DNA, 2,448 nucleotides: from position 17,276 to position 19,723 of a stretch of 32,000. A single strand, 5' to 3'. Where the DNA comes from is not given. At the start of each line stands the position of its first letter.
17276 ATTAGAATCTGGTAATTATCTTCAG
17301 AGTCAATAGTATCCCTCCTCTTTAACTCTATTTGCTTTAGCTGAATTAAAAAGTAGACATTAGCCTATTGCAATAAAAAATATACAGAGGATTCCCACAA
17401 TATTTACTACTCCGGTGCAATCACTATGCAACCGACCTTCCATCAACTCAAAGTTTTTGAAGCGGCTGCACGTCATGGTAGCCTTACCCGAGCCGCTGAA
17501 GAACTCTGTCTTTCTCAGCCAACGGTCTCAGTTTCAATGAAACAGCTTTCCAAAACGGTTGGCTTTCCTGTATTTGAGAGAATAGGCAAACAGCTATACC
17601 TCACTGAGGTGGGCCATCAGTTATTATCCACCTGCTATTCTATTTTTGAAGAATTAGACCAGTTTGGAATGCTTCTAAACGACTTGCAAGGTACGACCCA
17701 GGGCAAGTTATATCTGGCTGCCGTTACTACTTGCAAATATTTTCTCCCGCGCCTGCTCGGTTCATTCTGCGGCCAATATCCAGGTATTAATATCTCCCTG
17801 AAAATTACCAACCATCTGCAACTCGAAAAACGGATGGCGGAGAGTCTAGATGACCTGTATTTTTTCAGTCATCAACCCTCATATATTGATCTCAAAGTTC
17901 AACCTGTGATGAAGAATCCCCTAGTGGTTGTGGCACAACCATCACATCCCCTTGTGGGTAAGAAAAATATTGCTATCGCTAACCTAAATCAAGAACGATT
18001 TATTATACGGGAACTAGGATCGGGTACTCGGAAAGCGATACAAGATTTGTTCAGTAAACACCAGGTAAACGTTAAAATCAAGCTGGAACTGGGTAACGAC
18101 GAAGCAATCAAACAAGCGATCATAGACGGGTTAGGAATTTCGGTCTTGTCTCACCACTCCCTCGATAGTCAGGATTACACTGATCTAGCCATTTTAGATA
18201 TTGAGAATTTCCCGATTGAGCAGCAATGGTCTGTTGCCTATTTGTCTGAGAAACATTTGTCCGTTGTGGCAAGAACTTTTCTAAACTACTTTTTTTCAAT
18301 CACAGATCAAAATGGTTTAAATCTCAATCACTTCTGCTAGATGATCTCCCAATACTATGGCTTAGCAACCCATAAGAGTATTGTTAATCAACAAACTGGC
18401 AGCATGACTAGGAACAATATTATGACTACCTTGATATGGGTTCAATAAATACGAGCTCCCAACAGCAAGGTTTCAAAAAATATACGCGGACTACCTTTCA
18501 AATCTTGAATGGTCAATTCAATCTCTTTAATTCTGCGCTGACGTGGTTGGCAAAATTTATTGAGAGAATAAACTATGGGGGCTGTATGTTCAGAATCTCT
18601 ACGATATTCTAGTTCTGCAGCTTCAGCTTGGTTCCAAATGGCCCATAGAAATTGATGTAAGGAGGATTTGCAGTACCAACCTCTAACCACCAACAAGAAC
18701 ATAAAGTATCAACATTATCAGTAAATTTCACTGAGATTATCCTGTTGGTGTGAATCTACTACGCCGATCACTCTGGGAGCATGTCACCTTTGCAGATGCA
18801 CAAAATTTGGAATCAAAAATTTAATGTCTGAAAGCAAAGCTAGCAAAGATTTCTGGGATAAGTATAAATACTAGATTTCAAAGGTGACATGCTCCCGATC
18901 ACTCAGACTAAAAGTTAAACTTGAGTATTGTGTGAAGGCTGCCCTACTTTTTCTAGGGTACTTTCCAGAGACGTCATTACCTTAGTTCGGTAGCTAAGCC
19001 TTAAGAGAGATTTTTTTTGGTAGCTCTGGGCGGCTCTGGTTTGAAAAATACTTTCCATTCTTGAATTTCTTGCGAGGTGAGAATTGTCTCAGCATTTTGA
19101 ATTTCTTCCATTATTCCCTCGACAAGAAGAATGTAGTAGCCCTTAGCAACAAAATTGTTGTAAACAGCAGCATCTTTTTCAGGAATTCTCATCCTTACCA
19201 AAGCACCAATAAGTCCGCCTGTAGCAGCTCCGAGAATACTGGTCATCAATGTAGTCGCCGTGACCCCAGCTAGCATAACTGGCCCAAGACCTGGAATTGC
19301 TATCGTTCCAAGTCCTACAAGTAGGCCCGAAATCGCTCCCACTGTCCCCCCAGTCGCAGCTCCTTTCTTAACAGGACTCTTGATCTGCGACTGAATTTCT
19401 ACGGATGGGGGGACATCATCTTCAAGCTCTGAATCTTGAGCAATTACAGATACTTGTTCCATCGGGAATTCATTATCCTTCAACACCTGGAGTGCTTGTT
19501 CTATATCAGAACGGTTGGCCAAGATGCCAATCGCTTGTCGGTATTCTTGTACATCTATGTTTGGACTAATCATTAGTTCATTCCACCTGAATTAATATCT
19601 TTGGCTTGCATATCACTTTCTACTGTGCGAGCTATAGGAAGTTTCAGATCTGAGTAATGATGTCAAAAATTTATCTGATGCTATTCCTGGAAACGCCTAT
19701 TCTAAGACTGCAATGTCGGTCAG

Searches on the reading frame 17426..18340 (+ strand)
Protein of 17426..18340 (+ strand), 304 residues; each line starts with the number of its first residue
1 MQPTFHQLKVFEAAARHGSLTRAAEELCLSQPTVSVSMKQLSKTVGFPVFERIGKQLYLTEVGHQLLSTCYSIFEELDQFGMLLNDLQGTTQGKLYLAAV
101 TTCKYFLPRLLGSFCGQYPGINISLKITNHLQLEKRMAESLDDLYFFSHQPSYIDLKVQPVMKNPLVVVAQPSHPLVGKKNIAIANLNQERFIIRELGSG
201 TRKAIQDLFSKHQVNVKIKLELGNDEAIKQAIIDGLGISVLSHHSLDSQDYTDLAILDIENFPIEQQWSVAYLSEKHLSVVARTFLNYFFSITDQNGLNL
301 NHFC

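Call 19: search_protein_families(library=pfam, proteins=[window:17426-18340:+], max_evalue=0.001)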
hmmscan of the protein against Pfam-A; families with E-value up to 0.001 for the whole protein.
window:17426-18340:+ (304 aa): 2 families
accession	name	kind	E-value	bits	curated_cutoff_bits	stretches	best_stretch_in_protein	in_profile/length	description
PF03466.25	LysR_substrate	-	1.8e-42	145.5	28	1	89-289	2-204/209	LysR substrate binding domain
PF00126.33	HTH_1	-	7.9e-19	67.8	26.6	1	6-63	2-59/60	Bacterial regulatory helix-turn-helix protein, lysR family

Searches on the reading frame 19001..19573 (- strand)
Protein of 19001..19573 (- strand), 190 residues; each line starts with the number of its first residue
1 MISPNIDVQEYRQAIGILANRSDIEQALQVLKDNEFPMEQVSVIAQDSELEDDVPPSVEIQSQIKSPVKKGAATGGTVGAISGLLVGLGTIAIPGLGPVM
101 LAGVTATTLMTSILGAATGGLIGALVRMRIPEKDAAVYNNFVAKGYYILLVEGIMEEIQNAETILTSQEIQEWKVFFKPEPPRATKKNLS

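Call 19: search_protein_families(library=pfam, proteins=[window:19001-19573:-], max_evalue=0.001)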
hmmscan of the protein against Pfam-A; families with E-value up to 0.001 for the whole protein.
window:19001-19573:- (190 aa): 1 family
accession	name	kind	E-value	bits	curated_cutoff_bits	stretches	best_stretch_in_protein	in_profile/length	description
PF11181.13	YflT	-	6.2e-06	27.1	26.2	1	14-85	2-69/99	Heat induced stress protein YflT domain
